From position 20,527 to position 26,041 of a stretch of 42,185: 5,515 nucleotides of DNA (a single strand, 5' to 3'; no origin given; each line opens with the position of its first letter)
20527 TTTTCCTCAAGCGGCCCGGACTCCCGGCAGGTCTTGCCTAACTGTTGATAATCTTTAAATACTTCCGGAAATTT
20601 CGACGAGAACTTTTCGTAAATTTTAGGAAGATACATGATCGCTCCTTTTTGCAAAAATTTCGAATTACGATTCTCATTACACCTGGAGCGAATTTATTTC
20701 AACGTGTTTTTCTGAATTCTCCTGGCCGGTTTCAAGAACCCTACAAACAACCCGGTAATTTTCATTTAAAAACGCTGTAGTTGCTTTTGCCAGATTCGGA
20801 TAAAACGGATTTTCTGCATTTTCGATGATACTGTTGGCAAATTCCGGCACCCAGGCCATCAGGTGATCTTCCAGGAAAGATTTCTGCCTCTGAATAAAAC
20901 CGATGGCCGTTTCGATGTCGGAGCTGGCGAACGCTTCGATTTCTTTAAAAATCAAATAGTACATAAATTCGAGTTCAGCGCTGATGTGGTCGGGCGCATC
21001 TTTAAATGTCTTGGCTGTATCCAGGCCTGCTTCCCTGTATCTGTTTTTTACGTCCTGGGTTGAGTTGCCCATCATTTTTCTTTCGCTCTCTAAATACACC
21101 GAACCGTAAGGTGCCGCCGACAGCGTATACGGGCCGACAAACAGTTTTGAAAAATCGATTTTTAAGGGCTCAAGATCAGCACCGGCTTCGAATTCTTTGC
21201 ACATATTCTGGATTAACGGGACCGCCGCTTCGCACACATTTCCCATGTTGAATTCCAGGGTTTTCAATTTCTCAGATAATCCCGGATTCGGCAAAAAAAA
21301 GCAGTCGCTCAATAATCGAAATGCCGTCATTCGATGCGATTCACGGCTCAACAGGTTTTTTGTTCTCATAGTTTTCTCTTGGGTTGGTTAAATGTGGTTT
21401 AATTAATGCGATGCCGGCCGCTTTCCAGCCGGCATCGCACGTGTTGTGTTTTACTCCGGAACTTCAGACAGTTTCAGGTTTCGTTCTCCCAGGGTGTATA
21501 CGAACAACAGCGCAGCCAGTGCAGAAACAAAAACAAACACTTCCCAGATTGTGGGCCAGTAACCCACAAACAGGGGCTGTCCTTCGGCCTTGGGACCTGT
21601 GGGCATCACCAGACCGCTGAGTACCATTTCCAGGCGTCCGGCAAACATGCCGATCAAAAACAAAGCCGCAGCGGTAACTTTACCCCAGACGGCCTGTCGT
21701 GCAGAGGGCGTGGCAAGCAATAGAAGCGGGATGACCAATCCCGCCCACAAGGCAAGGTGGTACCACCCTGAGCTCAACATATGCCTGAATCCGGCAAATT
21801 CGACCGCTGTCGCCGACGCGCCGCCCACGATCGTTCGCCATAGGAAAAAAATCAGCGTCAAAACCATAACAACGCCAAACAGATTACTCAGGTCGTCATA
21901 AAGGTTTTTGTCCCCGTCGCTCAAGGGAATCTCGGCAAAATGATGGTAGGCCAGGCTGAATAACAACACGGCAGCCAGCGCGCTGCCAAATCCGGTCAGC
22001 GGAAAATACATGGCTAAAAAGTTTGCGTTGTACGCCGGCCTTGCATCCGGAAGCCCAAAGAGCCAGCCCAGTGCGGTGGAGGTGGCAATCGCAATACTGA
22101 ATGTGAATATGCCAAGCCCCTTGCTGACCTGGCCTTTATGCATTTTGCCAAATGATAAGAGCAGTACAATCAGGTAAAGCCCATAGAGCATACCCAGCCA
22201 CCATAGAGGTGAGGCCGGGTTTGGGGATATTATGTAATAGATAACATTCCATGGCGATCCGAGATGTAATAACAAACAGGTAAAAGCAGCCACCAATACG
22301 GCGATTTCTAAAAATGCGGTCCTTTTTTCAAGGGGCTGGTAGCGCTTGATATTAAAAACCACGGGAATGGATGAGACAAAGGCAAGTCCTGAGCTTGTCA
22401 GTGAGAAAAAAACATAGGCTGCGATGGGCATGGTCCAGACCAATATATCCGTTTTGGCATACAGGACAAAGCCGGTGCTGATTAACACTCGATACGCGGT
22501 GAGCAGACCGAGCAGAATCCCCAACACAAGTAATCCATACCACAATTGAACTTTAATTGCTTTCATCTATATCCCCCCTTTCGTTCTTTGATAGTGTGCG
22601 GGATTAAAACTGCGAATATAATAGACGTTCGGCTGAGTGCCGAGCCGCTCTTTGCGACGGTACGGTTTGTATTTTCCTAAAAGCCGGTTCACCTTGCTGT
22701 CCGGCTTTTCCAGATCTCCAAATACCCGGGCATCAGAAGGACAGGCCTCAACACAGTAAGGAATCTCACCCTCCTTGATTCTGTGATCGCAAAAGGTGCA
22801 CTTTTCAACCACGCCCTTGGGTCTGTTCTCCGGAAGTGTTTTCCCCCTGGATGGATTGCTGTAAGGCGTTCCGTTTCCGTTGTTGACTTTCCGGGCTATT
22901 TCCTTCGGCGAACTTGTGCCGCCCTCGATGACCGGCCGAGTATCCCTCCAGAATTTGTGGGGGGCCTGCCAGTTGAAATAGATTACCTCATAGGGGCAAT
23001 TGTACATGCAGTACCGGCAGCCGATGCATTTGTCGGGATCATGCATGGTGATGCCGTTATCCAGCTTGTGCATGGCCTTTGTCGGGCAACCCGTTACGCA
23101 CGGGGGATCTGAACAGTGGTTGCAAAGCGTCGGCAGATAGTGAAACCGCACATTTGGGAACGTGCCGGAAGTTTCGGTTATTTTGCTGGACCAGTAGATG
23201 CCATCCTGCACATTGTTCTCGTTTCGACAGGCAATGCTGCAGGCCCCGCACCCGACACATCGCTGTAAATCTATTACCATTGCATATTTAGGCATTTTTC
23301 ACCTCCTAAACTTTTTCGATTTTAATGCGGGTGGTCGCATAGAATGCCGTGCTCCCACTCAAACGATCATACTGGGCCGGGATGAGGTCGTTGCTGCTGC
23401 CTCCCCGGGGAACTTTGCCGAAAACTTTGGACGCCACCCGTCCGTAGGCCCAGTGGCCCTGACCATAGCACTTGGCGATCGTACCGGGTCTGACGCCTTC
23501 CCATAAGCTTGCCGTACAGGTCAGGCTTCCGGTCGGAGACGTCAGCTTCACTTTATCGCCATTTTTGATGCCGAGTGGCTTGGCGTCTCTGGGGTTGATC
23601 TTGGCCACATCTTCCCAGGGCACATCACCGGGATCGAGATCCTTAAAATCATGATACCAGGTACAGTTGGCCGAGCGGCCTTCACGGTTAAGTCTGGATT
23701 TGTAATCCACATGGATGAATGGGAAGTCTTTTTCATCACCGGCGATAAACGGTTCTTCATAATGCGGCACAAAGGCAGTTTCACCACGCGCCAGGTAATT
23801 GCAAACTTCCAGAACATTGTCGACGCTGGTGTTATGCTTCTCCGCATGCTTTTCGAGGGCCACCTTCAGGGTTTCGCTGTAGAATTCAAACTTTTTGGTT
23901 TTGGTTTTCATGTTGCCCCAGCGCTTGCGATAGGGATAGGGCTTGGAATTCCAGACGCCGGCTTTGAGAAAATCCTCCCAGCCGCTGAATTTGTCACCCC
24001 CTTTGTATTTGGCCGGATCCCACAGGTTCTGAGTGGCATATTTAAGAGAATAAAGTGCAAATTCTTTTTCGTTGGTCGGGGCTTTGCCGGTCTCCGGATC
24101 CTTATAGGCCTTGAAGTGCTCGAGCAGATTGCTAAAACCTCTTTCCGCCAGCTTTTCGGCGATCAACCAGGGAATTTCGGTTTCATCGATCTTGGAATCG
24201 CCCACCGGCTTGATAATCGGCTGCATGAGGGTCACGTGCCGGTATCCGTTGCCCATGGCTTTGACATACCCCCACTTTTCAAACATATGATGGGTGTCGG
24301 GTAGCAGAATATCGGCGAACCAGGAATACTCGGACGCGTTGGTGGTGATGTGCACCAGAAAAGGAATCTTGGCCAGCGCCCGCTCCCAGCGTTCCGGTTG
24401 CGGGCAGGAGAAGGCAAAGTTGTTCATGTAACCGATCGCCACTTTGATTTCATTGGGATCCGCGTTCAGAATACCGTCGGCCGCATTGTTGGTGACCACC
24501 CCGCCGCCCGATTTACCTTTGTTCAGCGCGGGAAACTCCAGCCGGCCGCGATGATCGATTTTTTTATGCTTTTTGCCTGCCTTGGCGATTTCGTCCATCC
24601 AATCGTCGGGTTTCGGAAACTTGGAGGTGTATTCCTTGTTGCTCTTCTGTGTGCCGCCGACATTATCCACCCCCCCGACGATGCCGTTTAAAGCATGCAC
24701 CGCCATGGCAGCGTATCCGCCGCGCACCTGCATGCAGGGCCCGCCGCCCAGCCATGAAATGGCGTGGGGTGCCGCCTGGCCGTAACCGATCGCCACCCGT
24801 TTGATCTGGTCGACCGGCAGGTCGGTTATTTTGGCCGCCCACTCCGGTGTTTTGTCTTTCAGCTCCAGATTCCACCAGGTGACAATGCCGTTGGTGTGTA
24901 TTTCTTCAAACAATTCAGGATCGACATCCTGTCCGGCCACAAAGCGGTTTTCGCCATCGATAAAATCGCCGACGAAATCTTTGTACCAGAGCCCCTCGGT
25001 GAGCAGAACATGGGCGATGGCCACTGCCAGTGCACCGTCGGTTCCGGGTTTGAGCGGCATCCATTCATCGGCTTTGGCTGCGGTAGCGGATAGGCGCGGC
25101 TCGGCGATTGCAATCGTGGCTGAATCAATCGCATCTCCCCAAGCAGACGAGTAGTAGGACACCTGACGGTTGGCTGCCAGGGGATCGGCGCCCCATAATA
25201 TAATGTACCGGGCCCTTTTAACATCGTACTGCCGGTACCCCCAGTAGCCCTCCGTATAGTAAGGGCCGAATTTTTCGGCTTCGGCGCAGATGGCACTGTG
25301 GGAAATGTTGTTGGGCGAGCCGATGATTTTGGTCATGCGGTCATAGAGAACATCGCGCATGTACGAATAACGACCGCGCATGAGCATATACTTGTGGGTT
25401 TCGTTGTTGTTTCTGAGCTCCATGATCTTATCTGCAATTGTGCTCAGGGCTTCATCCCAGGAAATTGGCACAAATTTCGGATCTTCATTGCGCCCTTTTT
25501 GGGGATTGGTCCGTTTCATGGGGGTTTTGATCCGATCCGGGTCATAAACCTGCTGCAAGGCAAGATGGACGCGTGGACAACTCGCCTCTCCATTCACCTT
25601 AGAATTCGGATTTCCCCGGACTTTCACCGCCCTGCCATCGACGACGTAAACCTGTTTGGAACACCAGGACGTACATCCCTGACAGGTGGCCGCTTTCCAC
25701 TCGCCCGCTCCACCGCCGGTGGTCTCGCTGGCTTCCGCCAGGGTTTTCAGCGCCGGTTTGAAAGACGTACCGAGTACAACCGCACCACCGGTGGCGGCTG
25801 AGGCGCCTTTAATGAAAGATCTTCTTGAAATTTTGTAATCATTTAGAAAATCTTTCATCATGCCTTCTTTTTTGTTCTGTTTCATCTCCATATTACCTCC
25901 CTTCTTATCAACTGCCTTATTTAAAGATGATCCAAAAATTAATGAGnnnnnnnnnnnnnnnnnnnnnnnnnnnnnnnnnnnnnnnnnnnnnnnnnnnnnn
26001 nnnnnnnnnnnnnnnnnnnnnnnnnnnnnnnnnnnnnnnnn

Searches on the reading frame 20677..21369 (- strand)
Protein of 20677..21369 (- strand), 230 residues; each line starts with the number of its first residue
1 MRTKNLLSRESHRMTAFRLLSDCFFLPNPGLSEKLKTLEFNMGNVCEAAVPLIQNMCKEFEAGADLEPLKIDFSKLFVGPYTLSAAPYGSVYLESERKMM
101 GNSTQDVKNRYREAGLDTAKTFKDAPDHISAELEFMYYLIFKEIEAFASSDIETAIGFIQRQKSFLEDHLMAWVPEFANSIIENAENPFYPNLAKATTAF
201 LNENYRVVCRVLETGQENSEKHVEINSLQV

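Call 3: search_protein_families(library=pfam, proteins=[window:20677-21369:-], max_evalue=0.01)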
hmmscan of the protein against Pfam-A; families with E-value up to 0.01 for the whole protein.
window:20677-21369:- (230 aa): 1 family
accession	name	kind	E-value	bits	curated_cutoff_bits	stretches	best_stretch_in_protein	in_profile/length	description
PF02613.20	Nitrate_red_del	-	4.3e-34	117.9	22.2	1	47-178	9-135/136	Nitrate reductase delta subunit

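Call 4: search_protein_families(library=ncbifam, proteins=[window:20677-21369:-], max_evalue=0.01)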
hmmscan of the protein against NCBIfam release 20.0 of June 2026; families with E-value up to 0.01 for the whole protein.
window:20677-21369:- (230 aa): 5 families
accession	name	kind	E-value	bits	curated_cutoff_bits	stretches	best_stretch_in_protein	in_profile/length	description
NF003442.0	PRK04976.1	equivalog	2.3e-23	83.3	132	1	50-205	57-205/211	molecular chaperone TorD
NF008632.0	PRK11621.1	equivalog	9.3e-19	67.9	162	1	61-203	65-187/203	Tat proofreading chaperone DmsD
TIGR03482.1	DMSO_red_II_cha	subfamily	1.8e-18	67.2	152.3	1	15-204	4-188/197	DMSO reductase family type II enzyme chaperone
NF042981.1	EthbenzDh_ebdD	equivalog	2.1e-16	60.2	360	1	13-205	19-212/222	ethylbenzene dehydrogenase subunit delta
TIGR00684.1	narJ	equivalog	0.00039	20.5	59.35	1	87-169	64-141/152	nitrate reductase molybdenum cofactor assembly chaperone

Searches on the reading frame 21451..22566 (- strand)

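Call 3: search_protein_families(library=pfam, proteins=[window:21451-22566:-], max_evalue=0.01)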
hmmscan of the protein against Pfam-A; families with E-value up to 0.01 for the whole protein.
window:21451-22566:- (371 aa): 1 family
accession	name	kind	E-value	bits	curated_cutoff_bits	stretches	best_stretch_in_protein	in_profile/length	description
PF03916.19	NrfD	-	5.8e-22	79.1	25.8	1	39-321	6-311/313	Polysulphide reductase, NrfD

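Call 4: search_protein_families(library=ncbifam, proteins=[window:21451-22566:-], max_evalue=0.01)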
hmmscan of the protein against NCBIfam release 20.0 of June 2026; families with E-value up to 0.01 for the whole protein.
window:21451-22566:- (371 aa): 2 families
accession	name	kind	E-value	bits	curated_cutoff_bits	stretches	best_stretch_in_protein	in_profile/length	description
TIGR03148.1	cyt_nit_nrfD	equivalog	1.4e-06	27.9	347.6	1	38-148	4-117/316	cytochrome c nitrite reductase subunit NrfD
NF045798.1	DsrP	equivalog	5.3e-06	26.1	350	1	7-359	13-335/346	sulfate reduction electron transfer complex DsrMKJOP subunit DsrP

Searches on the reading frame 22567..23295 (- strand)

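Call 3: search_protein_families(library=pfam, proteins=[window:22567-23295:-], max_evalue=0.01)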
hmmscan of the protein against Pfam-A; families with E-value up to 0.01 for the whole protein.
window:22567-23295:- (242 aa): 13 families
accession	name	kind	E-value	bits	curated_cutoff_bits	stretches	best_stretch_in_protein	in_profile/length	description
PF13247.11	Fer4_11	-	9.4e-23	80.7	26.2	2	50-111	2-65/100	4Fe-4S dicluster domain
PF12838.12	Fer4_7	-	1.4e-13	51.5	27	2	89-189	1-52/52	4Fe-4S dicluster domain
PF00037.32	Fer4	-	6.8e-13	48.3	21.1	2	85-106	3-24/24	4Fe-4S binding domain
PF12837.12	Fer4_6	-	2e-12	46.9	25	3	85-105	4-24/24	4Fe-4S binding domain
PF13237.11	Fer4_10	-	2.2e-12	47.2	25.5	3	85-186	4-53/53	4Fe-4S dicluster domain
PF13187.11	Fer4_9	-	3.8e-12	46.5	27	3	89-188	1-50/52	4Fe-4S dicluster domain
PF12797.12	Fer4_2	-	4.6e-11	42.3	24.5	2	83-102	3-22/22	4Fe-4S binding domain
PF13534.11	Fer4_17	-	1.9e-07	31.9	22.2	1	89-121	1-31/61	4Fe-4S dicluster domain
PF13183.11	Fer4_8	-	6.8e-06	27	27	0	88-187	3-66/68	4Fe-4S dicluster domain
PF25160.1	LdpA_Fe-S-bd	-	1.7e-05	24.9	27.6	1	61-105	5-43/49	LdpA Fe-S cluster-binding domain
PF13484.11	Fer4_16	-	4.1e-05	24.7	30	0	89-108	1-20/66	4Fe-4S double cluster binding domain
PF12798.12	Fer4_3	-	0.00024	22.1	27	0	90-103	1-14/15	4Fe-4S binding domain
PF14697.11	Fer4_21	-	0.00056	20.4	35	1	58-105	8-57/59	4Fe-4S dicluster domain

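Call 4: search_protein_families(library=ncbifam, proteins=[window:22567-23295:-], max_evalue=0.01)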
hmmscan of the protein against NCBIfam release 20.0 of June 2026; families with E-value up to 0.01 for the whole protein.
window:22567-23295:- (242 aa): 63 families (the best 25 are shown)
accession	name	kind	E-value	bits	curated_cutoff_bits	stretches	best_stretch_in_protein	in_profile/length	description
NF041715.1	arsenate_red_ArrB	equivalog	4.1e-99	330.9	450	1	3-231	2-229/233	arsenate respiratory reductase iron-sulfur subunit ArrB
NF045797.1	DsrO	equivalog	8e-58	195.6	200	2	3-114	43-159/235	sulfate reduction electron transfer complex DsrMKJOP subunit DsrO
TIGR03149.1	cyt_nit_nrfC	equivalog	2.3e-46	157.9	377.6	2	3-109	38-146/225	cytochrome c nitrite reductase Fe-S protein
NF011569.0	PRK14993.1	equivalog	7.2e-43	146.8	416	2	3-109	43-151/244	tetrathionate reductase subunit TtrB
NF041782.1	mnquin_red_QrcC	equivalog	1.8e-42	145.7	400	2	4-113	1-124/239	menaquinone reductase iron-sulfur cluster-binding subunit QrcC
TIGR03478.1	DMSO_red_II_bet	subfamily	2.6e-37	128.5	480.7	3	41-111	114-185/321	DMSO reductase family type II enzyme, iron-sulfur subunit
TIGR02951.1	DMSO_dmsB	equivalog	2.8e-35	121.7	214.1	2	4-110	2-117/161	DMSO/selenate family reductase complex B subunit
NF042979.1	EthbenzDh_ebdB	equivalog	4e-31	108.2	740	3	40-109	135-205/354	ethylbenzene dehydrogenase subunit beta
NF008134.0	PRK10882.1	equivalog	7.9e-29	100.7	263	2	50-112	105-168/329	hydrogenase 2 operon protein HybA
NF038355.1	FDH3_beta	equivalog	8.6e-29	100.8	240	1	6-108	5-104/180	formate dehydrogenase FDH3 subunit beta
NF045715.1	sulf_resp_HmcB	equivalog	1.2e-25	90.3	420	2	54-112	103-161/307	sulfate respiration complex iron-sulfur protein HmcB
TIGR01660.1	narH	equivalog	6.9e-25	87.4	524.05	2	43-111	168-237/492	nitrate reductase subunit beta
TIGR01582.1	FDH-beta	equivalog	2.3e-20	72.9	334.7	2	4-109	22-145/283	formate dehydrogenase subunit beta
NF009408.0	PRK12769.1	equivalog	3.3e-18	65.2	1003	1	6-107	5-104/659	formate-dependent uric acid utilization protein AegA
NF045766.1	PhenlGlyoxDHPadI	equivalog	1.4e-16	60.3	700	1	7-113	8-111/443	NADH-dependent phenylglyoxylate dehydrogenase subunit beta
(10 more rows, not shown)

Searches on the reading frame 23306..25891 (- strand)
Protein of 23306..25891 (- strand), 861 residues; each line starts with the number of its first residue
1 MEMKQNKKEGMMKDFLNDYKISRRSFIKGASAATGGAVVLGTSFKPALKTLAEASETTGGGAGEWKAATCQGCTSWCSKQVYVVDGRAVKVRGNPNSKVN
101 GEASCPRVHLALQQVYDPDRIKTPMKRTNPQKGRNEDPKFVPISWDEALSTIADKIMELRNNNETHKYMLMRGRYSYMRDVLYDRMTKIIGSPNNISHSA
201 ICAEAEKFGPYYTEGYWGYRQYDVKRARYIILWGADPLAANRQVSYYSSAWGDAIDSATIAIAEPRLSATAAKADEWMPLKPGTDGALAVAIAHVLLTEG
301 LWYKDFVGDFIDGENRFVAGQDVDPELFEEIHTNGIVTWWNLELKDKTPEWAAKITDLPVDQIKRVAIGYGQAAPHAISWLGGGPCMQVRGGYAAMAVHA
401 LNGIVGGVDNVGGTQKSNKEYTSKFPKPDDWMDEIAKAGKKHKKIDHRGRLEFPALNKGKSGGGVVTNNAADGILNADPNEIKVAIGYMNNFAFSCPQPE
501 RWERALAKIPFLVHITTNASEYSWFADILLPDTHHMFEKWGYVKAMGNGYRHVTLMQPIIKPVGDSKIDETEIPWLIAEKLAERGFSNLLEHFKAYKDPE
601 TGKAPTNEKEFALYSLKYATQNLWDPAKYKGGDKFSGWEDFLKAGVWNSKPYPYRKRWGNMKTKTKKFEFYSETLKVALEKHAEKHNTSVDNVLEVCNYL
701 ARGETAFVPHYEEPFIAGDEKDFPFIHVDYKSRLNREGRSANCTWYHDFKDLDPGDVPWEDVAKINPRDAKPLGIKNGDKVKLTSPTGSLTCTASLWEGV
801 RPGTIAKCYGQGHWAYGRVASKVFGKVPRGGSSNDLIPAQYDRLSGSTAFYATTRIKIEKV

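Call 3: search_protein_families(library=pfam, proteins=[window:23306-25891:-], max_evalue=0.01)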
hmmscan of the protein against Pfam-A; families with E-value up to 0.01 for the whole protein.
window:23306-25891:- (861 aa): 4 families
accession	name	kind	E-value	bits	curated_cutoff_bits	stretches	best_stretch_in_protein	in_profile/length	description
PF00384.28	Molybdopterin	-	6.4e-30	104.8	24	1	120-569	1-343/353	Molybdopterin oxidoreductase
PF01568.27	Molydop_binding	-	2.5e-16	60.1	26.8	1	761-852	30-108/110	Molydopterin dinucleotide binding domain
PF04879.21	Molybdop_Fe4S4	-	1.8e-09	37.8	22.7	1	65-117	3-55/55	Molybdopterin oxidoreductase Fe4S4 domain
PF10518.14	TAT_signal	-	0.00037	20.8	22.7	1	20-40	1-20/21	TAT (twin-arginine translocation) pathway signal sequence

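Call 4: search_protein_families(library=ncbifam, proteins=[window:23306-25891:-], max_evalue=0.01)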
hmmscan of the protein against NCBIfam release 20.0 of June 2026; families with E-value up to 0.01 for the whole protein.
window:23306-25891:- (861 aa): 27 families (the best 25 are shown)
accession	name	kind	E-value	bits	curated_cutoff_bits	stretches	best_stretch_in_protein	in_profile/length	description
NF041714.1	arsenate_red_ArrA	equivalog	0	1305.3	1600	1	21-861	3-848/848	arsenate respiratory reductase molybdopterin-containing subunit ArrA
NF012032.0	PRK15488.1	equivalog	1.1e-76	258.5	694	2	20-584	2-526/759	thiosulfate reductase PhsA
TIGR02166.1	dmsA_ynfE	subfamily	1.9e-61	208.1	777.7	2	21-422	1-404/794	DMSO/selenate family reductase complex A subunit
TIGR01591.1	Fdh-alpha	equivalog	1.3e-45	155.7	666.25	2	69-584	2-481/672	formate dehydrogenase subunit alpha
NF041783.2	mnquin_red_QrcB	equivalog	1.8e-43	148.7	440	3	61-302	48-283/695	menaquinone reductase molybdopterin-binding-like subunit QrcB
NF041884.1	selenate_YnfF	exception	4.7e-39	133.9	1650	2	21-420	1-402/798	selenate/tellurate reductase subunit YnfF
NF011566.1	PRK14990.1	exception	7.9e-38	130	1600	1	18-417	11-420/814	dimethylsulfoxide reductase subunit A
TIGR03479.1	DMSO_red_II_alp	subfamily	8.7e-37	126.6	984.75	2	66-308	59-304/913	molybdopterin-dependent oxidoreductase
NF041885.1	selenate_YnfE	exception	2.1e-36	125.1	1675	2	21-416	3-406/805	selenate/tellurate reductase subunit YnfE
NF010055.0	PRK13532.1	equivalog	5.6e-23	81.1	904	1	20-406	2-397/830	nitrate reductase catalytic subunit NapA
NF047855.1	AssmNtatRedNasC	equivalog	1.5e-22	79.7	1100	2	68-315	23-267/708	assimilatory nitrate reductase catalytic subunit NasC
TIGR00509.1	bisC_fam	subfamily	7.3e-22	77.4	1017.55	1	74-569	2-499/772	molybdopterin guanine dinucleotide-containing S/N-oxide reductase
TIGR01706.1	NAPA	equivalog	1.8e-20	72.9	930.55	1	20-315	1-298/830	periplasmic nitrate reductase subunit alpha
TIGR01553.1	formate-DH-alph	equivalog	5.3e-20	70.8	814.2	1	20-313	1-306/1009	formate dehydrogenase-N subunit alpha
NF011567.1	PRK14991.1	equivalog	2.6e-19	68.5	1750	1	762-818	908-964/1022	tetrathionate reductase subunit TtrA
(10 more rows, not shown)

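Call 83: search_solved_structures(query=window:23306-25891:-, max_evalue=1e-20, show_alignments=1)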
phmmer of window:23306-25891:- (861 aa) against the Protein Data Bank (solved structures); distinct sequences matched with E-value up to 1e-20: 6.
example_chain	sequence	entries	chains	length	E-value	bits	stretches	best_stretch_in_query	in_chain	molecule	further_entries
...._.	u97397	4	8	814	0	1163.6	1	60-861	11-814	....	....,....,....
2vpw_A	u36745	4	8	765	4.1e-43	150.6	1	22-581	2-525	THIOSULFATE REDUCTASE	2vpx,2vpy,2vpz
9vap_A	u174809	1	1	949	1.4e-24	89.4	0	20-317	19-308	Formate dehydrogenase molybdopterin-binding subunit FdhA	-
7bkb_D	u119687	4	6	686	3e-23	84.9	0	65-314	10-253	Formate dehydrogenase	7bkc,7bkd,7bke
5e7o_A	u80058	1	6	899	4.5e-21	77.7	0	67-302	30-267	DMSO reductase family type II enzyme, molybdopterin subunit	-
4ydd_A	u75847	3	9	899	7.3e-21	77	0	67-302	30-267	DMSO reductase family type II enzyme, molybdopterin subunit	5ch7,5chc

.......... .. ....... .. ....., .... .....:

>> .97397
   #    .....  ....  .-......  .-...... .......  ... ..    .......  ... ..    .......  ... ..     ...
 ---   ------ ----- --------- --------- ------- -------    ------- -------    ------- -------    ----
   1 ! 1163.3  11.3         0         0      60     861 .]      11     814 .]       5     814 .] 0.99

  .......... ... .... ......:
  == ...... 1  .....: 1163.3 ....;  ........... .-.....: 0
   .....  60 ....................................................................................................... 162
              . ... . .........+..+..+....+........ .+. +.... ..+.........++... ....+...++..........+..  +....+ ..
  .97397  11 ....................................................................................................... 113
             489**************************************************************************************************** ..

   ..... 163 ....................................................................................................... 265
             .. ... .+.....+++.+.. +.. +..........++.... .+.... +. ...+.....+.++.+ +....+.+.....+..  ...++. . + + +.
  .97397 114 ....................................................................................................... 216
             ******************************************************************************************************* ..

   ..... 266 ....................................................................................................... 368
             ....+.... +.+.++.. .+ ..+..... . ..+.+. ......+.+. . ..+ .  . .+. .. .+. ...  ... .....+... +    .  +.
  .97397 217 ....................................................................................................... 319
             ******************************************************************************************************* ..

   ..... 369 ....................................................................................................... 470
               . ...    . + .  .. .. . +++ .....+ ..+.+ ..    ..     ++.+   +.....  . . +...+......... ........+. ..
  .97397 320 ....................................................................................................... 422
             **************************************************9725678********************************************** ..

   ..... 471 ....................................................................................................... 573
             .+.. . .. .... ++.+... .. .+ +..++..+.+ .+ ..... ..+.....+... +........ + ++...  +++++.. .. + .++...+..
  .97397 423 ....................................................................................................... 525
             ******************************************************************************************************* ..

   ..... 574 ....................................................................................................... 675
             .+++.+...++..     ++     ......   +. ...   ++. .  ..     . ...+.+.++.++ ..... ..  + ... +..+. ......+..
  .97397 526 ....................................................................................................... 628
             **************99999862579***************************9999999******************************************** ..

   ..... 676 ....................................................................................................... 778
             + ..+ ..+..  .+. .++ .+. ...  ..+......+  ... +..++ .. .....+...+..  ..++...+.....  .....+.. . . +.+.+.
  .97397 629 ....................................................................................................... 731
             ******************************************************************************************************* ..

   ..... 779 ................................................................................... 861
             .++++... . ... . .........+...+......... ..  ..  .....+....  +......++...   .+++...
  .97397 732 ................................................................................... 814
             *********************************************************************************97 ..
